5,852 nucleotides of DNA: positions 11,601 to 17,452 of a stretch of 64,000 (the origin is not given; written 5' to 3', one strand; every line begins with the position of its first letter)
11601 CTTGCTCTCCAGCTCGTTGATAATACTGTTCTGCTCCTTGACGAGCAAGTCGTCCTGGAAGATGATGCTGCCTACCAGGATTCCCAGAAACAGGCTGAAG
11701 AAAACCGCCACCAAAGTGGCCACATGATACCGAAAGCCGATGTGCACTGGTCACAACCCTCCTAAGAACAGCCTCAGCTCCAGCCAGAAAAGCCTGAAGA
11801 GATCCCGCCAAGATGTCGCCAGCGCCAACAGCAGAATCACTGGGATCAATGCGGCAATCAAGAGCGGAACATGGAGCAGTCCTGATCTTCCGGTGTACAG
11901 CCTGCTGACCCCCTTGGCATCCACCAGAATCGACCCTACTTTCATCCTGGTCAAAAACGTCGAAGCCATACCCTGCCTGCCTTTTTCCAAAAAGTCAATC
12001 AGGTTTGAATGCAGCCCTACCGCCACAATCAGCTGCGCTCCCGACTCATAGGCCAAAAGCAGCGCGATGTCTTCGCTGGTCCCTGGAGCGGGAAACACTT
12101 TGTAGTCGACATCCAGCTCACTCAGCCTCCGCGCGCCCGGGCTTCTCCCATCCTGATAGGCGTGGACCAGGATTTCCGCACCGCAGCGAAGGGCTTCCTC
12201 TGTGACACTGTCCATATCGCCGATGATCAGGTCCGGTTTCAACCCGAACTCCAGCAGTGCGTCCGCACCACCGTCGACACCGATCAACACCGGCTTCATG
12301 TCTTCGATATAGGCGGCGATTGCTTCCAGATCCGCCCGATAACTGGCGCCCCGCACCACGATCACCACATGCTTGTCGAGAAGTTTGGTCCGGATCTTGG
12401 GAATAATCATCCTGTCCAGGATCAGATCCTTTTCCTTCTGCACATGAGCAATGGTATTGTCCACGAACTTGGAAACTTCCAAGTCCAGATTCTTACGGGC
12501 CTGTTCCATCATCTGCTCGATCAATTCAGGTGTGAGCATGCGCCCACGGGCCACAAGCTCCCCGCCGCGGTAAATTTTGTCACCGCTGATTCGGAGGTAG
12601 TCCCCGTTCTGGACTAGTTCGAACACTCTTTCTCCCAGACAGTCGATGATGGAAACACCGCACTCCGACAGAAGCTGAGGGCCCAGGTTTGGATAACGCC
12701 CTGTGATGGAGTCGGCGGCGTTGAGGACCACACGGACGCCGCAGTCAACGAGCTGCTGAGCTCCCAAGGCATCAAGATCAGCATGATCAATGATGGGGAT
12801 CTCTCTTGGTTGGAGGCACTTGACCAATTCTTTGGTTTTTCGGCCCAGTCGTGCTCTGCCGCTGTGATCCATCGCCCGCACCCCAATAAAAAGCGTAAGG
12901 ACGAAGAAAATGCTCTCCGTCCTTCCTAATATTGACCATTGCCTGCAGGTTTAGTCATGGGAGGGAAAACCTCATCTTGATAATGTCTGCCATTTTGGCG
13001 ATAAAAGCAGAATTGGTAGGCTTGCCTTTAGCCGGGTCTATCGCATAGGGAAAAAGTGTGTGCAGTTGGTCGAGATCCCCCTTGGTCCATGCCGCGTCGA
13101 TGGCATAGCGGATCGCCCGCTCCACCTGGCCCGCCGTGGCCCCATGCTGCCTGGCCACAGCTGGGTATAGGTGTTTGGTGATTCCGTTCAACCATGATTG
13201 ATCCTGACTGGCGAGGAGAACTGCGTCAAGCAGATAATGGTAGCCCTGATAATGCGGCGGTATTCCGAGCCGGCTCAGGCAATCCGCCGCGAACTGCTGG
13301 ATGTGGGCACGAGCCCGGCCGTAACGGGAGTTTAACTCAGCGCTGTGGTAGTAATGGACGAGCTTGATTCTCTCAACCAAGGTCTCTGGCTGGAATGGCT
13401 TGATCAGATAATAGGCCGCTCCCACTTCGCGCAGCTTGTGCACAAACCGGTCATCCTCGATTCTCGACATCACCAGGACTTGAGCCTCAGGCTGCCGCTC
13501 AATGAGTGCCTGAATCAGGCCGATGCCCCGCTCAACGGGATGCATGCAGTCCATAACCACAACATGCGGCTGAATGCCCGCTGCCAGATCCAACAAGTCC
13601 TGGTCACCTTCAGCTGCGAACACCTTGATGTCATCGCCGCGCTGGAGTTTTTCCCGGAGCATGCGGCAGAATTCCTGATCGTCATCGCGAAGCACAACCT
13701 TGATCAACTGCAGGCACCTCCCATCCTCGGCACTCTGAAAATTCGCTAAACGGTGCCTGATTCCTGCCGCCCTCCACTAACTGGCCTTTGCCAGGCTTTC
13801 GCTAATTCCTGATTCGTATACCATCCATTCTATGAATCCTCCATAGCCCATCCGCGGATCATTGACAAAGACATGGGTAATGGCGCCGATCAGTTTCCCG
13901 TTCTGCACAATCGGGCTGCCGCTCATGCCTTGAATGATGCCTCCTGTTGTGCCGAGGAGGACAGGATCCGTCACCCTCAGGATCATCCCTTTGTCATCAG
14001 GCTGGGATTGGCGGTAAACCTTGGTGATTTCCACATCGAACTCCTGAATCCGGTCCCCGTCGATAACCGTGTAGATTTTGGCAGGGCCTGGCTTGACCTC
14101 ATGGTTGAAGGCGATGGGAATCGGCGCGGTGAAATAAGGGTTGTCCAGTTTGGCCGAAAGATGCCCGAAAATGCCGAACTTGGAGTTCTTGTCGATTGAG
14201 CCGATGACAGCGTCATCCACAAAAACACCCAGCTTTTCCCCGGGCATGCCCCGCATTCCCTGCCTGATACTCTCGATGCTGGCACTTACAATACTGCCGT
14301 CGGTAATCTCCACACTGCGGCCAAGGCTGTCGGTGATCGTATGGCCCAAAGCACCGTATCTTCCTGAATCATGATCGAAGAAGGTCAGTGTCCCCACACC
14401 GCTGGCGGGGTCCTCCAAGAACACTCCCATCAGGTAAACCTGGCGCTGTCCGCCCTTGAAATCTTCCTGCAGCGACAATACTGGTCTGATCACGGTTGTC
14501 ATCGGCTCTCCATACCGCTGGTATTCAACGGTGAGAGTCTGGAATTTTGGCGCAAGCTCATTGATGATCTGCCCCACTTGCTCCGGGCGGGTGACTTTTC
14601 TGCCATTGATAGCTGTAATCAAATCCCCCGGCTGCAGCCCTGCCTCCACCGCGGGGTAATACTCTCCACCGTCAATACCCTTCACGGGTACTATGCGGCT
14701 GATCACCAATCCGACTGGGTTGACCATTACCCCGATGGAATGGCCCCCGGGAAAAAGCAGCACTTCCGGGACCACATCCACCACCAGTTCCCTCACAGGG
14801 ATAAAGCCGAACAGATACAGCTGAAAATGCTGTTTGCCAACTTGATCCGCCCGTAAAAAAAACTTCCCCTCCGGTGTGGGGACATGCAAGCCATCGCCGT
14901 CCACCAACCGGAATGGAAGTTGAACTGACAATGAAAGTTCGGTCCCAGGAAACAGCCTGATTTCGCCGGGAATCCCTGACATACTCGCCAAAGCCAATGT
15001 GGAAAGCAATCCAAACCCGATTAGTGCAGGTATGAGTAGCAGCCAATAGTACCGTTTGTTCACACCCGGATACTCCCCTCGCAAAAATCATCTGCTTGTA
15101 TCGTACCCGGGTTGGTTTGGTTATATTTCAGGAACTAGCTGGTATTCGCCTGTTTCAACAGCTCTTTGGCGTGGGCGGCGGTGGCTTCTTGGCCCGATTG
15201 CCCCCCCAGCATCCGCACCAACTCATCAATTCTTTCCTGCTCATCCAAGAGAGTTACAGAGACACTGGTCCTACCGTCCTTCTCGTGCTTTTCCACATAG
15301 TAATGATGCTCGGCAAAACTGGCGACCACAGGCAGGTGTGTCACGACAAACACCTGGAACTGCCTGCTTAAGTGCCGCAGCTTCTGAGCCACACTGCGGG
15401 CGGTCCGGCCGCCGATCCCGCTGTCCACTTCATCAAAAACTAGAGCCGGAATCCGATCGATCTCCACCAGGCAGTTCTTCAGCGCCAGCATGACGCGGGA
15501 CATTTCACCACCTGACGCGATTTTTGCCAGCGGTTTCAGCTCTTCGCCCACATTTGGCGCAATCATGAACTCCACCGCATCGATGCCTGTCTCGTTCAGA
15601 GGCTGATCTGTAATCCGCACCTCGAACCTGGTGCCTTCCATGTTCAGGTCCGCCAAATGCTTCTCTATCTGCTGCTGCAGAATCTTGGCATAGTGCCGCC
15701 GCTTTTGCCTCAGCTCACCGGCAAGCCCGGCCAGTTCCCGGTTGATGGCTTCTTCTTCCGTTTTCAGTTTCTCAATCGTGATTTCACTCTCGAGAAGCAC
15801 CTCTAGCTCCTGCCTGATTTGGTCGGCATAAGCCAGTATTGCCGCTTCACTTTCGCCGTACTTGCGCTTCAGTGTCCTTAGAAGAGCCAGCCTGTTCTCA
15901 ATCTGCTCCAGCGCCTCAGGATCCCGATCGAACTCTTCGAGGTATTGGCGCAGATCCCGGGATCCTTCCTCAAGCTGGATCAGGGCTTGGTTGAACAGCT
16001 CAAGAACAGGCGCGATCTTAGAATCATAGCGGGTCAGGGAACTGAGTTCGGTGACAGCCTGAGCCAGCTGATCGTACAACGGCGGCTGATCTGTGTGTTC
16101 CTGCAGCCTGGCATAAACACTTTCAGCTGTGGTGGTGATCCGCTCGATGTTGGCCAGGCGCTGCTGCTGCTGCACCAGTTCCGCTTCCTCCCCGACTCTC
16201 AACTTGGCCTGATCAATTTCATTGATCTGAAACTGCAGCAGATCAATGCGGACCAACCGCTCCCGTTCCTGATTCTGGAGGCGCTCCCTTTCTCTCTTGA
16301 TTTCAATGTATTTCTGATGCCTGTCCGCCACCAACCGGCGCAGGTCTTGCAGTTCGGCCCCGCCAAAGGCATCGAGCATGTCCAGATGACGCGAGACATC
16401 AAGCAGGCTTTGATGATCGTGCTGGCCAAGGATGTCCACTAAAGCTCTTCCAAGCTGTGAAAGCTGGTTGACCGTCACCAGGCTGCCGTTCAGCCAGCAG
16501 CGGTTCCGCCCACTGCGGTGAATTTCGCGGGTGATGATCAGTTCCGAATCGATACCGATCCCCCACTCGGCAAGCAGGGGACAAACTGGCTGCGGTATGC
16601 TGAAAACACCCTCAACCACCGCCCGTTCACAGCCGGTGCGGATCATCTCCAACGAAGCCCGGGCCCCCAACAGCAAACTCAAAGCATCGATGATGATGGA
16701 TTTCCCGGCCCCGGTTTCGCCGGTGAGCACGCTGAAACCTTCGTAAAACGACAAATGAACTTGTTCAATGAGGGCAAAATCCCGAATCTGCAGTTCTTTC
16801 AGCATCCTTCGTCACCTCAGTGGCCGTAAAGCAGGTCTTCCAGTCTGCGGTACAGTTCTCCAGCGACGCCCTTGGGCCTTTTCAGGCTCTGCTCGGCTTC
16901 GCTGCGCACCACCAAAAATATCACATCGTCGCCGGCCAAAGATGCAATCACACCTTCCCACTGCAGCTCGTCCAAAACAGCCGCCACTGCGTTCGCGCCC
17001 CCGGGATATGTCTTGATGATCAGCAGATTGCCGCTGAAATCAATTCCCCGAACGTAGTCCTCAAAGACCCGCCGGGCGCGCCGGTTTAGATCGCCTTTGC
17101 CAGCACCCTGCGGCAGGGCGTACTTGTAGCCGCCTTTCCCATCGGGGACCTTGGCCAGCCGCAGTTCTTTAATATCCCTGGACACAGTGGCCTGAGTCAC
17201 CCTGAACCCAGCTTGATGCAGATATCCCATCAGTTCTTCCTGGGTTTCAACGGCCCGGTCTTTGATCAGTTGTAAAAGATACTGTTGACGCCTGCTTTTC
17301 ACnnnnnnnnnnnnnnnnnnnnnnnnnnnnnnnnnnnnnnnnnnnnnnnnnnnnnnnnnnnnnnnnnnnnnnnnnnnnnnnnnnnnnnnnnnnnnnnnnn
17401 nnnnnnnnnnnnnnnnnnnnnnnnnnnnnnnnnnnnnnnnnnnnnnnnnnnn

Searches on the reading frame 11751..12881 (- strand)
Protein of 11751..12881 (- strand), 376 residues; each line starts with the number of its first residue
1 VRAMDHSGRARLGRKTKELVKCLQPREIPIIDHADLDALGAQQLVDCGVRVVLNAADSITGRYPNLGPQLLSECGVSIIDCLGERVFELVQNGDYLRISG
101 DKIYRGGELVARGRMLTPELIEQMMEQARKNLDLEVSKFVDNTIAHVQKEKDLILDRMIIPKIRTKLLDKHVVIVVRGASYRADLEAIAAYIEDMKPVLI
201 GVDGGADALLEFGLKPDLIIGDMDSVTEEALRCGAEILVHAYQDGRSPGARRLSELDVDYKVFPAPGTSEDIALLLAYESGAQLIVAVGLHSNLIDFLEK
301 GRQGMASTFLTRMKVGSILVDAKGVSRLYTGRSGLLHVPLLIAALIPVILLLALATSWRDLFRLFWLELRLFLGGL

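Call 30: search_protein_families(library=pfam, proteins=[window:11751-12881:-], max_evalue=0.00001)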
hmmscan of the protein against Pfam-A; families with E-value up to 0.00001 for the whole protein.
window:11751-12881:- (376 aa): 2 families
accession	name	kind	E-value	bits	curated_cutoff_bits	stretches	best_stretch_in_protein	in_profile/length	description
PF04263.21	TPK_catalytic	-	1.7e-08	34.8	30.7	1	196-231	8-43/113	Thiamin pyrophosphokinase, catalytic domain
PF12555.13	SteA-like_C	-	3.3e-08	33.9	26.4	1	323-373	1-52/52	SteA-like C-terminal domain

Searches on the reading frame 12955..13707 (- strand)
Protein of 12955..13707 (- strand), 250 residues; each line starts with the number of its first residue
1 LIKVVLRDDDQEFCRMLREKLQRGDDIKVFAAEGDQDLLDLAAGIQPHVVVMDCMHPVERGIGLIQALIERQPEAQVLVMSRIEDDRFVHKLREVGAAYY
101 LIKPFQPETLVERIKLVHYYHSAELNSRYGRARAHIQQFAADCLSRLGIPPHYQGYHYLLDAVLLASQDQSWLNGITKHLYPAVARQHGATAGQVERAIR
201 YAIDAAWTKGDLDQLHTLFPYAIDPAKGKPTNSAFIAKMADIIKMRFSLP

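Call 30: search_protein_families(library=pfam, proteins=[window:12955-13707:-], max_evalue=0.00001)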
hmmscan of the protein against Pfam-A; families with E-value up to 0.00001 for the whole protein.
window:12955-13707:- (250 aa): 2 families
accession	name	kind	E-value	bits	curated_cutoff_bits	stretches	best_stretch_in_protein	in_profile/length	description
PF08769.17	Spo0A_C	-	1.5e-35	121.8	25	1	142-242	3-103/104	Sporulation initiation factor Spo0A C terminal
PF00072.30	Response_reg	-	5.1e-16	59.3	30.2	1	5-115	2-111/111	Response regulator receiver domain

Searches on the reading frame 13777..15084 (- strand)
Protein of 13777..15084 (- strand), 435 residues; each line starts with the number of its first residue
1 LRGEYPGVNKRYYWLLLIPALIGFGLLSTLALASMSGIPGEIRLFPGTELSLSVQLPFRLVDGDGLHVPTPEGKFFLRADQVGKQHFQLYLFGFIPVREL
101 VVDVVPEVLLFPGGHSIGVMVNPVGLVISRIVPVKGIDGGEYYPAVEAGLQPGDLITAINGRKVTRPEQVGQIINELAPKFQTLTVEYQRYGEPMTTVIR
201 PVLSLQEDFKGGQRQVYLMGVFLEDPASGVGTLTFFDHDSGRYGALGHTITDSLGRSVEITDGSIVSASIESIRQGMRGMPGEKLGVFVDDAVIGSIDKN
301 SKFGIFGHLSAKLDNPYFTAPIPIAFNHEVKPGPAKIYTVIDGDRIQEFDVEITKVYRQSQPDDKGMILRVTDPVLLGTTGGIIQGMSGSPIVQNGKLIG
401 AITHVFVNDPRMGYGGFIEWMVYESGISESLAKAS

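Call 30: search_protein_families(library=pfam, proteins=[window:13777-15084:-], max_evalue=0.00001)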
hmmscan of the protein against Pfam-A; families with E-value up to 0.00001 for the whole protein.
window:13777-15084:- (435 aa): 3 families
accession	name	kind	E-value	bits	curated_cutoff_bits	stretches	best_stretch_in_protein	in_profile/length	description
PF05580.18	Peptidase_S55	-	5.3e-77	259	25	1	216-422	2-210/210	SpoIVB peptidase S55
PF17820.7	PDZ_6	-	2.3e-10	40.5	27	1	144-175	10-41/54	PDZ domain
PF13180.12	PDZ_2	-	1.3e-06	29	27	1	143-196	23-75/80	PDZ domain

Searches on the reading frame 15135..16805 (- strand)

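Call 30: search_protein_families(library=pfam, proteins=[window:15135-16805:-], max_evalue=0.00001)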
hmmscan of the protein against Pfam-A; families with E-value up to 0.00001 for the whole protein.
window:15135-16805:- (556 aa): 3 families
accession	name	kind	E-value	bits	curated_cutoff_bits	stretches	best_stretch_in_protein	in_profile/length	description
PF02463.25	SMC_N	-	6.3e-22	78.5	40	1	1-509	1-216/220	RecF/RecN/SMC N terminal domain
PF13304.12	AAA_21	-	6.6e-07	30.1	27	0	24-51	1-26/304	AAA domain, putative AbiEii toxin, Type IV TA system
PF13555.12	AAA_29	-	9e-06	25.8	27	0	4-49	3-49/61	P-loop containing region of AAA domain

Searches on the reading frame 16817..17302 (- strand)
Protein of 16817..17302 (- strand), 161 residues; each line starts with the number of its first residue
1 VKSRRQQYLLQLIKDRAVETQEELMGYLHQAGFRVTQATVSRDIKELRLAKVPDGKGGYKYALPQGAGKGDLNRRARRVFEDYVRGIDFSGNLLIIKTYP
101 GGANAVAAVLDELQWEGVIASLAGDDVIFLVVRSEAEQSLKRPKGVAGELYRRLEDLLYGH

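Call 6: search_protein_families(library=pfam, proteins=[window:16817-17302:-])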
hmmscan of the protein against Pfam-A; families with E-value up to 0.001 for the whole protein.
window:16817-17302:- (161 aa): 2 families
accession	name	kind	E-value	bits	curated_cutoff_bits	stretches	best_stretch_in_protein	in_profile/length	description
PF01316.27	Arg_repressor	-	3.6e-22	78.3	27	1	2-66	3-67/70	Arginine repressor, DNA binding domain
PF02863.23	Arg_repressor_C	-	3.3e-20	72.1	25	1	80-137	1-58/68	Arginine repressor, C-terminal domain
